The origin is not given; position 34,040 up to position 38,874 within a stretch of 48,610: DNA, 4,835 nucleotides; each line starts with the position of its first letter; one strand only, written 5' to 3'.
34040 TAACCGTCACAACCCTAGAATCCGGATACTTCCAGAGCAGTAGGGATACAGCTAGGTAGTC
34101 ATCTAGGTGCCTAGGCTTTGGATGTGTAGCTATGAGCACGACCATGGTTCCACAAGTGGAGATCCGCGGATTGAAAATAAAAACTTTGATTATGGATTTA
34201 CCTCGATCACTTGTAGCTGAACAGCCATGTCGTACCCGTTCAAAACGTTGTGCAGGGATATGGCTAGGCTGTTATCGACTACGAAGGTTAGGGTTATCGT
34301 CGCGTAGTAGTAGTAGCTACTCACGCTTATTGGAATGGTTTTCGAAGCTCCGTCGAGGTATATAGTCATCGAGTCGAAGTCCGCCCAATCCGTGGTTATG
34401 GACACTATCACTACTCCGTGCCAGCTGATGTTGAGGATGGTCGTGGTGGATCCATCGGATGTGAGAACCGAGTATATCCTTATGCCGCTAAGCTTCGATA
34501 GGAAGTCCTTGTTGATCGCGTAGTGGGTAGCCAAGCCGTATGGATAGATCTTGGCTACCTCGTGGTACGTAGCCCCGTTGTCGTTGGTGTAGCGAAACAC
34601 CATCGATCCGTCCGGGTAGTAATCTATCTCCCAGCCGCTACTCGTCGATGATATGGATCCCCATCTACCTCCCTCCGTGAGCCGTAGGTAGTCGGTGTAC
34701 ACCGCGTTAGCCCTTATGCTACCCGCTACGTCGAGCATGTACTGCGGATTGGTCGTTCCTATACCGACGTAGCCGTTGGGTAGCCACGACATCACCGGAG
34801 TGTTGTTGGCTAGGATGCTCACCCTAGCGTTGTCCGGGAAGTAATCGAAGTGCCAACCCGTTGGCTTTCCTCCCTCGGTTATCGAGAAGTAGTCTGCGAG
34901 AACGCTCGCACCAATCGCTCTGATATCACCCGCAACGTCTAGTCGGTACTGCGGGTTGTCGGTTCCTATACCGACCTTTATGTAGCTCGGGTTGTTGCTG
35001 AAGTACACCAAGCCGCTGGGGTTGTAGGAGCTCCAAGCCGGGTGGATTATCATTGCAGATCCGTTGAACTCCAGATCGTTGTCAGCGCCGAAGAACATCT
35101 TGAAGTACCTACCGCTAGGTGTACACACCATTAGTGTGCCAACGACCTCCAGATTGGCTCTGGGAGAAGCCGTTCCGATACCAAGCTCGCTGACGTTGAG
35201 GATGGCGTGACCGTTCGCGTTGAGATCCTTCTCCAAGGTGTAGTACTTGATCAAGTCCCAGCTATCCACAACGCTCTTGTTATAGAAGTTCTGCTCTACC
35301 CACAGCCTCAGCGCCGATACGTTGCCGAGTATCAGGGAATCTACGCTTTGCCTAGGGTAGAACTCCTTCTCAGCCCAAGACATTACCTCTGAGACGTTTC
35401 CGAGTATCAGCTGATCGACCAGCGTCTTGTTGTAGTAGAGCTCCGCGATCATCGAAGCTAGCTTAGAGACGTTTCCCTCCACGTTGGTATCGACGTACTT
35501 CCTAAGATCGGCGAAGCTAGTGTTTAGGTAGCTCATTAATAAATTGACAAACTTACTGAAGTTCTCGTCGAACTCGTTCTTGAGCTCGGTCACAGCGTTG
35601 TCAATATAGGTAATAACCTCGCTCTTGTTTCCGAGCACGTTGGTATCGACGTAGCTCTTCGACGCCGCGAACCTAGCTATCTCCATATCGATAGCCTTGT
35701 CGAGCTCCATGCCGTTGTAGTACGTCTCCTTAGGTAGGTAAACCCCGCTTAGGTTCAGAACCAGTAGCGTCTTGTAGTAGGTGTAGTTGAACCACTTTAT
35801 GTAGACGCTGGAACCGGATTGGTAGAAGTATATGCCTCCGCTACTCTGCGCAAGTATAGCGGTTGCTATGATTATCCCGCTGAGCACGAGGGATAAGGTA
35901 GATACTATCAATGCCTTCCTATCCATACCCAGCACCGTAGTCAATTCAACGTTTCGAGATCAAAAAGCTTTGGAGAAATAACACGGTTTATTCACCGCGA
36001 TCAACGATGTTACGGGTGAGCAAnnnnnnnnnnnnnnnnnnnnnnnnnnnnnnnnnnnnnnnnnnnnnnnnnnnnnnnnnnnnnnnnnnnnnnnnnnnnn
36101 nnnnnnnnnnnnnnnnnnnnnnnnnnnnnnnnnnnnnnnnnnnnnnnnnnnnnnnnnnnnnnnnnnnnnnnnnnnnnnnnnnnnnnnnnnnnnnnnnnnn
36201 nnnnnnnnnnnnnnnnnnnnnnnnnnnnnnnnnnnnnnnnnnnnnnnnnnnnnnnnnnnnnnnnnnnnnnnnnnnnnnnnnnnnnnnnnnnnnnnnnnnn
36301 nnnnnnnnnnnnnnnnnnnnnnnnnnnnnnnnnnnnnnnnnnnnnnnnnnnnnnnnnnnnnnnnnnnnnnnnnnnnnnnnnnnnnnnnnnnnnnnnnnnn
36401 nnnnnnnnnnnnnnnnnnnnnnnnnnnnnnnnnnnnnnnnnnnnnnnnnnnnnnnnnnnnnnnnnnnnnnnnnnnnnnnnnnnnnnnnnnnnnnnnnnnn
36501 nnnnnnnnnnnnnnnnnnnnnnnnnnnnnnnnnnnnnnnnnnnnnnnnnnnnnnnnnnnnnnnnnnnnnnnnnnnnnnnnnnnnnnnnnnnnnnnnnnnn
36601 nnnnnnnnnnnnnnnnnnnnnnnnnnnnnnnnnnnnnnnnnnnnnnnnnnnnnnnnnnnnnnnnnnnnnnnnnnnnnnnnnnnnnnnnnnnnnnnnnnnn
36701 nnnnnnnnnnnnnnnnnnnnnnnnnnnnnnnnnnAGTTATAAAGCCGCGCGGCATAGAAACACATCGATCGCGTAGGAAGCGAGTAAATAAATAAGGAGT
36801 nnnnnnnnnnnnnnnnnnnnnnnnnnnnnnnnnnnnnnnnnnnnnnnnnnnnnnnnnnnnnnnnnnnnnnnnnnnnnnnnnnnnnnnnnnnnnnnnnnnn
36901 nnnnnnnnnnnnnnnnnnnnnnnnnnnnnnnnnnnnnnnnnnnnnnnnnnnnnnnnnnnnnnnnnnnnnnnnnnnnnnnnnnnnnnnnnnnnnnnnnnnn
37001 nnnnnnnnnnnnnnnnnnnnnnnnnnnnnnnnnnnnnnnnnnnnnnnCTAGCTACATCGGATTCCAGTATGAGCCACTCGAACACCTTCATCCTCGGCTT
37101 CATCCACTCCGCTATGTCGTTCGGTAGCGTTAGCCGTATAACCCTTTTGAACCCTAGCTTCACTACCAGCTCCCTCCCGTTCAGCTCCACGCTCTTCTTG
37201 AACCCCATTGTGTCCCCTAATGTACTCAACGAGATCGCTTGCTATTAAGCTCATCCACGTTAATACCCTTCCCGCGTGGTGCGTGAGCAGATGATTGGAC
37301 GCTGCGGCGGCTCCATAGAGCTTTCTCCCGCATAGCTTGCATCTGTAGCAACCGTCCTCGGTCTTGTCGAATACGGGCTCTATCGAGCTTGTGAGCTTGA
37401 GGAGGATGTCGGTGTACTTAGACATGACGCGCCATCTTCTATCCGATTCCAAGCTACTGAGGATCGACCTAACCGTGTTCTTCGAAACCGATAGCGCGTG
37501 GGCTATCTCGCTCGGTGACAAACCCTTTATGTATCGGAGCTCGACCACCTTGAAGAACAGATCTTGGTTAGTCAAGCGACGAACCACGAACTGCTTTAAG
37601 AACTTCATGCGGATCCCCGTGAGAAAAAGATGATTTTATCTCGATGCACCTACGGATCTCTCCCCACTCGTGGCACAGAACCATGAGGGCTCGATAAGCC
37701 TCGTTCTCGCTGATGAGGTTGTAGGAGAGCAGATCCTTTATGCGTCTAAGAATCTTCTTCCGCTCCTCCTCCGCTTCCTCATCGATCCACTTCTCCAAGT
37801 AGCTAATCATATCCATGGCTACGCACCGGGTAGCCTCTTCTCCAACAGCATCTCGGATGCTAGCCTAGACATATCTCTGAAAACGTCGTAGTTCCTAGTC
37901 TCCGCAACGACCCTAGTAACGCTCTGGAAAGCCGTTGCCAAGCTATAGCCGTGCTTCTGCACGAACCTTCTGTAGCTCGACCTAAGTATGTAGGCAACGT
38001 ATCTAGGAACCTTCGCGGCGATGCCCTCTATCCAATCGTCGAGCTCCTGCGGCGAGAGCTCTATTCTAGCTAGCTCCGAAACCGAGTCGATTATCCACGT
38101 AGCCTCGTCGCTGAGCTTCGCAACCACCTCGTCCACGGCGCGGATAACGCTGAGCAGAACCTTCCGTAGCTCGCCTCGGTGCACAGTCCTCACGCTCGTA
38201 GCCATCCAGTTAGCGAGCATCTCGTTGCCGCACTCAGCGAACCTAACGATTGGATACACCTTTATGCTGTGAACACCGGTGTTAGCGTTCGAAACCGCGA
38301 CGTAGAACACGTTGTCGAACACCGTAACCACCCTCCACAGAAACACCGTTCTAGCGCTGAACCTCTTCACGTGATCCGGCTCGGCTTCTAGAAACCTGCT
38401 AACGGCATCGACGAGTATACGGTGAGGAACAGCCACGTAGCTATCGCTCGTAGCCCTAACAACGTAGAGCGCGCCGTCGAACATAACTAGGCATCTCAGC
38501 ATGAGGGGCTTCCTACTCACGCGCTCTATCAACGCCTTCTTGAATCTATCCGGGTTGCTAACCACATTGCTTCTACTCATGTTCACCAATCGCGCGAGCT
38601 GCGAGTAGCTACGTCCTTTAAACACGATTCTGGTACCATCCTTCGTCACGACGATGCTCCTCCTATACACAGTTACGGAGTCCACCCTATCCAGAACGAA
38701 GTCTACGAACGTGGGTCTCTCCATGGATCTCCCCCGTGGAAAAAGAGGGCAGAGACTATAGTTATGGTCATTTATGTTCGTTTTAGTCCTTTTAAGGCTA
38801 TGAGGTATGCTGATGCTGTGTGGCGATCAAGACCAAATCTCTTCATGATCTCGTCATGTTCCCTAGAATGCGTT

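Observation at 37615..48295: Array of at least 17 copies of a conserved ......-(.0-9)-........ element, each 4-8 nt upstream of the ATG of consecutive same-strand small genes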

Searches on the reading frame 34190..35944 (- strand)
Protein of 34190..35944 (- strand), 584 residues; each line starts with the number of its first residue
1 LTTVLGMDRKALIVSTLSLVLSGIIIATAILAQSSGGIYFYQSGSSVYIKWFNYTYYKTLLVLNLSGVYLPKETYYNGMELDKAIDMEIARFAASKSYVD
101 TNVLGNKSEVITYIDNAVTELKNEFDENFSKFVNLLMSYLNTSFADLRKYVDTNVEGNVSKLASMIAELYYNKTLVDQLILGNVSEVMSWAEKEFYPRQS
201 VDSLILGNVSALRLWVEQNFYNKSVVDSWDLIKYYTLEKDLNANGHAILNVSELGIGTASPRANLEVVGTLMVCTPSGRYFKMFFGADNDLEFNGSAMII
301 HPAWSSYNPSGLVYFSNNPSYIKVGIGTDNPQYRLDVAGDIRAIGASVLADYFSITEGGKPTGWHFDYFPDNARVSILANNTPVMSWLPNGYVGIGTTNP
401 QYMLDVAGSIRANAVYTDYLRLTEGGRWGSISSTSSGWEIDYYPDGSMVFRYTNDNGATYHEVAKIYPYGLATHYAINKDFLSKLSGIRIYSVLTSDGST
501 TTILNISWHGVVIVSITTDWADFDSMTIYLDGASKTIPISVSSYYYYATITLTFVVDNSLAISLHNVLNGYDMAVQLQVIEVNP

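Call 9: search_protein_families(library=pfam, proteins=[window:34190-35944:-], max_evalue=0.01)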
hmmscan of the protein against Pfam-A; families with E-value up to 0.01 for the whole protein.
window:34190-35944:- (584 aa): 0 families

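Call 11: search_protein_families(library=phrogs, proteins=[window:34190-35944:-], max_evalue=0.001)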
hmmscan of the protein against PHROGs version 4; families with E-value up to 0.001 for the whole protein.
window:34190-35944:- (584 aa): 5 families
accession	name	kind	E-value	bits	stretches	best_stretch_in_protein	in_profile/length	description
phrog_9942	-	tail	1.8e-08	33.9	1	323-453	656-792/1178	tail fiber protein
phrog_3269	-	tail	1.7e-07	31.3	0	391-418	26-53/689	tail protein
phrog_28668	-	unknown function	1e-06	29.8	0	320-363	28-72/153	-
phrog_5906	-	unknown function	5.5e-05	24.2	0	390-414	40-64/197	-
phrog_9563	-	unknown function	0.00022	22.2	0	392-415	17-40/85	-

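Call 32: find_homologous_proteins(query=window:34190-35926:-, max_evalue=0.00001)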
Query window:34190-35926:- (578 aa): 20 proteins with E <= 0.00001 among 8000 candidates.
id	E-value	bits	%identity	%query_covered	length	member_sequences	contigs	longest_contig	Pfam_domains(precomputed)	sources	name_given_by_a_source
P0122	0.0e+0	1290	100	100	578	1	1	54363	-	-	-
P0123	5.9e-111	390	45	50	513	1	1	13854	-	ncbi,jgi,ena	-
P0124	8.2e-104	366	31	81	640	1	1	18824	-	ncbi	-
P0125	9.4e-83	297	61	28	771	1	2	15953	-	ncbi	-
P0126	2.2e-76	276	39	34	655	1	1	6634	PF22970.3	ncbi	-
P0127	3.1e-52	196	61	21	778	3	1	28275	-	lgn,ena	-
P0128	4.3e-14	70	31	28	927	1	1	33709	PF13884.12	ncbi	ncbi:MAG: tail fiber domain-containing protein [bacterium]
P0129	3.8e-10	57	34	29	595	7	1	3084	-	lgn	-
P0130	1.0e-7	49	29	28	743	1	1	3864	PF13884.12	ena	-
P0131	1.1e-7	49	37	16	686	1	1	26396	PF13884.12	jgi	-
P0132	1.3e-7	49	30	35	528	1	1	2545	-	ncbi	-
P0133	1.5e-7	48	27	28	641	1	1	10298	-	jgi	jgi:hypothetical protein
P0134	1.8e-7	48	28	30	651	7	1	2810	-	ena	-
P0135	2.1e-7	48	30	36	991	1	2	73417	PF13884.12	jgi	-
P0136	3.4e-7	47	29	28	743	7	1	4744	PF13884.12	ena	-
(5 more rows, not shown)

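Call 33: find_encoding_contigs(protein=P0123, flank=10000, max_places=3)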
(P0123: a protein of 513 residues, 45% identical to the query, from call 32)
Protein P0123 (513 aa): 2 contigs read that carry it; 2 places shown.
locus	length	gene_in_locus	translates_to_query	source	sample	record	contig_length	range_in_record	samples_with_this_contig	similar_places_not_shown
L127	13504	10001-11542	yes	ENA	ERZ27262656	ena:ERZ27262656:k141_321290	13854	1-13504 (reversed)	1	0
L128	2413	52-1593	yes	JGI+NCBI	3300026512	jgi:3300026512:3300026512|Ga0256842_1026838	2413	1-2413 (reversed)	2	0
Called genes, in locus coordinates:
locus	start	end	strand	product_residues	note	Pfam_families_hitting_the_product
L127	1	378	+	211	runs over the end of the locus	PF08745:PIN_5 (faint)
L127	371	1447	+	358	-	-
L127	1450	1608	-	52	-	-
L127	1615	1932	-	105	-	-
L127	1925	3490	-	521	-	-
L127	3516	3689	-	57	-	-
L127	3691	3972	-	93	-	-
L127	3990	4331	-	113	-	-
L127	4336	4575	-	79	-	-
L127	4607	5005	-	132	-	-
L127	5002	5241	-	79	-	-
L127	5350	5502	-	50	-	-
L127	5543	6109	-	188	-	-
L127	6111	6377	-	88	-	-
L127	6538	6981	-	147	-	-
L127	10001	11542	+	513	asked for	-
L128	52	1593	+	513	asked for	-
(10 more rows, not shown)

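Call 34: find_encoding_contigs(protein=P0124, flank=10000, max_places=3)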
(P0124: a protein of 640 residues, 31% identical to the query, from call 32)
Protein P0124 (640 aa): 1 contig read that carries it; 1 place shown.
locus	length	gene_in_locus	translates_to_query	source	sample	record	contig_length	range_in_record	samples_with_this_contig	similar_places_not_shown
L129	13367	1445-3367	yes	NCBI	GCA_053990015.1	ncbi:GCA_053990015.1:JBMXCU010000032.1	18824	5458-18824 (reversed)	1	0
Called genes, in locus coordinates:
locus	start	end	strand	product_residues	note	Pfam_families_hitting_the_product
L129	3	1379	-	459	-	?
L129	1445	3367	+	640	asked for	-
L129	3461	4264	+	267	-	-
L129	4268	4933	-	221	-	-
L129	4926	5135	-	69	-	-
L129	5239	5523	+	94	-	-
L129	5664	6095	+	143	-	-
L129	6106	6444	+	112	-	-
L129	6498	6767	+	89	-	-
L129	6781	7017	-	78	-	-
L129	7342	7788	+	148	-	-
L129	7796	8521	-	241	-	-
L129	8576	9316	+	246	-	-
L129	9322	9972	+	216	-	-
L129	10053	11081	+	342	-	-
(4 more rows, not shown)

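Call 35: find_encoding_contigs(protein=P0127, flank=10000, max_places=3)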
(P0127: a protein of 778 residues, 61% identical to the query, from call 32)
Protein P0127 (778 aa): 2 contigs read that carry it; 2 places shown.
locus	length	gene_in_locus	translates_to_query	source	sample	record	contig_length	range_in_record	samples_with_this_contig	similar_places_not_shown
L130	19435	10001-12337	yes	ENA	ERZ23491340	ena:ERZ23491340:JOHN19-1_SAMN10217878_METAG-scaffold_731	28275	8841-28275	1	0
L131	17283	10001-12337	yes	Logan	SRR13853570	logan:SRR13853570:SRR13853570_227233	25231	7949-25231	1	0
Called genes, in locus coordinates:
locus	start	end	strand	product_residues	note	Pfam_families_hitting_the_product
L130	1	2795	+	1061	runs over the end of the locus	PF09825:BPL_N (weak), PF13200:DUF4015 (weak)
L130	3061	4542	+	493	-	PF00939:Na_sulph_symp, PF03600:CitMHS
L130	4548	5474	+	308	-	-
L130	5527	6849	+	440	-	PF00753:Lactamase_B, PF10996:Beta-Casp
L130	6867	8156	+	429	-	PF01676:Metalloenzyme, PF10143:PhosphMutase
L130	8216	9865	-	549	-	PF06739:SBBP (weak)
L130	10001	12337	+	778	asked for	-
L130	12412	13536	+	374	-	-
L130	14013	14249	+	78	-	PF11848:DUF3368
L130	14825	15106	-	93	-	PF27273:MJ0235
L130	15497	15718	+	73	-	PF10049:DUF2283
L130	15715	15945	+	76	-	PF14076:DUF4258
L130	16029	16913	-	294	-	-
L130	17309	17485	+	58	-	PF04255:DUF433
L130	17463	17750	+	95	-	PF18480:DUF5615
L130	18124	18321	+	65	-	PF01954:AF2212-like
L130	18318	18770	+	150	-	PF01850:PIN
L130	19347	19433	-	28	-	?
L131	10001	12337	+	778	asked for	-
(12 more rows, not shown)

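Call 41: find_encoding_contigs(protein=P0135, flank=10000, max_places=2)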
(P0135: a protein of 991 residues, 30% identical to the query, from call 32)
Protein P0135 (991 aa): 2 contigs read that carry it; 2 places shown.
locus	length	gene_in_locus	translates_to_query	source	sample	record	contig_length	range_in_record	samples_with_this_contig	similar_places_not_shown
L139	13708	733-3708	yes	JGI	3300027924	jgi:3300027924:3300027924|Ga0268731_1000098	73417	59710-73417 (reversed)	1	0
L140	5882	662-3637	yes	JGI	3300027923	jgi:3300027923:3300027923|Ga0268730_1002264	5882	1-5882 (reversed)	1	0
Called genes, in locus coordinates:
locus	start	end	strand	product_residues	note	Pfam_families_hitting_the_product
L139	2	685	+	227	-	?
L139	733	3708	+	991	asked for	PF13884:Peptidase_S74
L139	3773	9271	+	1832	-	PF13884:Peptidase_S74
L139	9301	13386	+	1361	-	PF13884:Peptidase_S74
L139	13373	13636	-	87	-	-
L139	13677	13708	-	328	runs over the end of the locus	-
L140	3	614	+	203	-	?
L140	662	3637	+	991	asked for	PF13884:Peptidase_S74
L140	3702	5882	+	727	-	?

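Call 42: find_encoding_contigs(protein=P0125, flank=10000, max_places=2)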
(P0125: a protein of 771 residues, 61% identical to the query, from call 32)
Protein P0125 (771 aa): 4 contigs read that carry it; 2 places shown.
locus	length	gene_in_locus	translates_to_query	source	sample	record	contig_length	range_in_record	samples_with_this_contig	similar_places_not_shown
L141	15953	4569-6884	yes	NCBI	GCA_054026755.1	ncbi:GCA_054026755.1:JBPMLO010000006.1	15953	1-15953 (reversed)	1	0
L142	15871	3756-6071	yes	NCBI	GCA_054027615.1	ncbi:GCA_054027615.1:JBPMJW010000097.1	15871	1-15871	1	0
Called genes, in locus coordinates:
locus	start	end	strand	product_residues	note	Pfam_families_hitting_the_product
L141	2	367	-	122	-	?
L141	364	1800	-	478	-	PF01523:PmbA_TldD_1st, PF19290:PmbA_TldD_2nd, PF19289:PmbA_TldD_3rd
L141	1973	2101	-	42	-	-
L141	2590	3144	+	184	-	-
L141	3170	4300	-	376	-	-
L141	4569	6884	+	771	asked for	-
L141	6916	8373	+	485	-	PF06739:SBBP (weak)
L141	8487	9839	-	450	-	PF03721:UDPG_MGDP_dh_N, PF00984:UDPG_MGDP_dh, PF03720:UDPG_MGDP_dh_C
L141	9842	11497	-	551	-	PF00999:Na_H_Exchanger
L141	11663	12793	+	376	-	PF00155:Aminotran_1_2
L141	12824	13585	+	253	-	-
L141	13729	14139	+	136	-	-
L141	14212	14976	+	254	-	PF01656:CbiA, PF10609:ParA, PF13614:AAA_31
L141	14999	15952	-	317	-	?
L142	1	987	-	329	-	?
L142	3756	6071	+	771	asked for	-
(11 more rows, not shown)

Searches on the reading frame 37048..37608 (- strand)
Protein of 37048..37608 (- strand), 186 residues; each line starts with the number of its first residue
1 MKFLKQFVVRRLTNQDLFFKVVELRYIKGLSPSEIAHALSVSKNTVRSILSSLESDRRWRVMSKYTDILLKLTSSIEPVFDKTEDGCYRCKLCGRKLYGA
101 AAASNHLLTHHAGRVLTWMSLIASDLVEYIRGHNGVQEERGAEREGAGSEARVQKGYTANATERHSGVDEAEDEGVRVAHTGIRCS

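Call 9: search_protein_families(library=pfam, proteins=[window:37048-37608:-], max_evalue=0.01)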
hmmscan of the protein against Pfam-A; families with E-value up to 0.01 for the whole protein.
window:37048-37608:- (186 aa): 5 families
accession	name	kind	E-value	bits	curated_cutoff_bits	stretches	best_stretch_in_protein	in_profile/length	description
PF04545.22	Sigma70_r4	-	6.5e-06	26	24.1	1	20-51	11-42/50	Sigma-70, region 4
PF08281.18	Sigma70_r4_2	-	8.9e-06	25.7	25.7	1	20-50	17-47/54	Sigma-70, region 4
PF07638.17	Sigma70_ECF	-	0.00012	22.5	21.1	1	17-47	139-169/185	ECF sigma factor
PF13384.12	HTH_23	-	0.0021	18.2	24.6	1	24-51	13-39/50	Homeodomain-like domain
PF09339.16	HTH_IclR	-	0.0035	17.5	22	1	29-55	18-44/52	IclR helix-turn-helix domain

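Call 76: search_protein_families(library=ncbifam, proteins=[window:37048-37608:-], max_evalue=0.1)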
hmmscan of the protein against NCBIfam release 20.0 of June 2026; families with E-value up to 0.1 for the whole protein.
window:37048-37608:- (186 aa): 16 families
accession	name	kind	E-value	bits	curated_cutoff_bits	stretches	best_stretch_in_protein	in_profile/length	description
TIGR02937.1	sigma70-ECF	superfamily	2.3e-05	24.1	42.9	1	20-52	124-156/165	sigma-70 family RNA polymerase sigma factor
TIGR03879.1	near_KaiC_dom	domain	0.00016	22.1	65.1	1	21-53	27-59/91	probable regulatory domain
TIGR02983.1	SigE-fam_strep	subfamily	0.00023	21.1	141.55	1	20-51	117-148/162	SigE family RNA polymerase sigma factor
TIGR02999.1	Sig-70_X6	subfamily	0.00048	20.1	126.15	1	20-47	141-168/183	ECF-type sigma factor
TIGR02985.1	Sig70_bacteroi1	subfamily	0.0017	18.6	126.4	1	20-49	121-150/162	RNA polymerase sigma-70 factor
NF002620.0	PRK02277.1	subfamily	0.002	17.9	115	1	14-69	4-56/201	orotate phosphoribosyltransferase-like protein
NF033546.1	transpos_IS21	equivalog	0.0035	16.9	160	1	25-56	4-37/294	IS21 family transposase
TIGR02984.1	Sig-70_plancto1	subfamily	0.0087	15.7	183.75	1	20-49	147-176/189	RNA polymerase sigma-70 factor, Planctomycetaceae-specific subfamily 1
NF040595.1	HTH_Cbp1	equivalog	0.0097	15.8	140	1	9-64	43-97/135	CRISPR DNA repeat-binding protein Cbp1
NF058625.1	sigma_PG0214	equivalog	0.016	14.9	130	1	20-51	120-151/170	GFO_1088 family ECF-type sigma factor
NF045758.2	YlxM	equivalog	0.025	14.7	80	1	20-50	23-53/72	YlxM family DNA-binding protein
NF009172.0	PRK12519.1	subfamily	0.041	13.4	222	1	20-48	148-176/194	RNA polymerase sigma factor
NF008888.0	PRK11922.1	equivalog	0.046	13.3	204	1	17-49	152-184/231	RNA polymerase sigma factor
NF007227.0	PRK09645.1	subfamily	0.057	13.3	202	0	20-48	129-157/177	sigma-70 family RNA polymerase sigma factor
NF052366.1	photon_PedR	equivalog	0.062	13.5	120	0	20-52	9-40/74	photosynthetic electron transport-dependent transcriptional regulator PedR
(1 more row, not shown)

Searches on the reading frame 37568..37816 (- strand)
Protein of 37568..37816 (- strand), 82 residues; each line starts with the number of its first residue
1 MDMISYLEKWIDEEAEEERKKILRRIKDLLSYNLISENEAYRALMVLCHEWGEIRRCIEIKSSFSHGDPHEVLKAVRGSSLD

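Call 19: search_protein_families(library=pfam, proteins=[window:37568-37816:-], max_evalue=0.05)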
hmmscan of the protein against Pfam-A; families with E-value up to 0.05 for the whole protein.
window:37568-37816:- (82 aa): 1 family
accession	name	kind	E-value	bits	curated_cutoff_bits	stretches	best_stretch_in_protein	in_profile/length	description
PF03449.20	GreA_GreB_N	-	0.014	16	24.5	1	7-43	11-47/71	Transcription elongation factor, N-terminal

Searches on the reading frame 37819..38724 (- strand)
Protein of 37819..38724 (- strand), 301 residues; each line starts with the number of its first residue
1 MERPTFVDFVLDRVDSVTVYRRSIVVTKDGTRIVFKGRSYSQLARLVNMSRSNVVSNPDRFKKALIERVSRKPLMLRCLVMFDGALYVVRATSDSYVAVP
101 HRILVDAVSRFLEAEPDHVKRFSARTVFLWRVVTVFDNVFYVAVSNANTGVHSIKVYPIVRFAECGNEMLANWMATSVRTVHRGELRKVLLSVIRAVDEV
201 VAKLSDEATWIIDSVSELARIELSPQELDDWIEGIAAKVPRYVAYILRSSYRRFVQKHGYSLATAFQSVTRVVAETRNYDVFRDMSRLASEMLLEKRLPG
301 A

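Call 11: search_protein_families(library=phrogs, proteins=[window:37819-38724:-], max_evalue=0.001)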
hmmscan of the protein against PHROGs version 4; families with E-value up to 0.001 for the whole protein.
window:37819-38724:- (301 aa): 0 families

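Call 19: search_protein_families(library=pfam, proteins=[window:37819-38724:-], max_evalue=0.05)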
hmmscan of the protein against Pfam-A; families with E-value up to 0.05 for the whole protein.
window:37819-38724:- (301 aa): 0 families

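Call 23: find_homologous_proteins(query=window:37819-38724:-)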
Query window:37819-38724:- (301 aa): 1 proteins with E <= 0.001 among 1817 candidates.
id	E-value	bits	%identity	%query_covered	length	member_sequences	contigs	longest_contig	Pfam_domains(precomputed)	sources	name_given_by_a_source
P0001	4.1e-190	648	100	100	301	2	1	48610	-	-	-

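Call 76: search_protein_families(library=ncbifam, proteins=[window:37819-38724:-], max_evalue=0.1)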
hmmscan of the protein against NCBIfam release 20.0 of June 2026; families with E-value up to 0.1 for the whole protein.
window:37819-38724:- (301 aa): 1 family
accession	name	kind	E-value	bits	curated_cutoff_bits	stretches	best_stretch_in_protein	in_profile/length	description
NF005849.0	PRK07765.1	equivalog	0.037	13.3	308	1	136-198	151-213/219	aminodeoxychorismate/anthranilate synthase component II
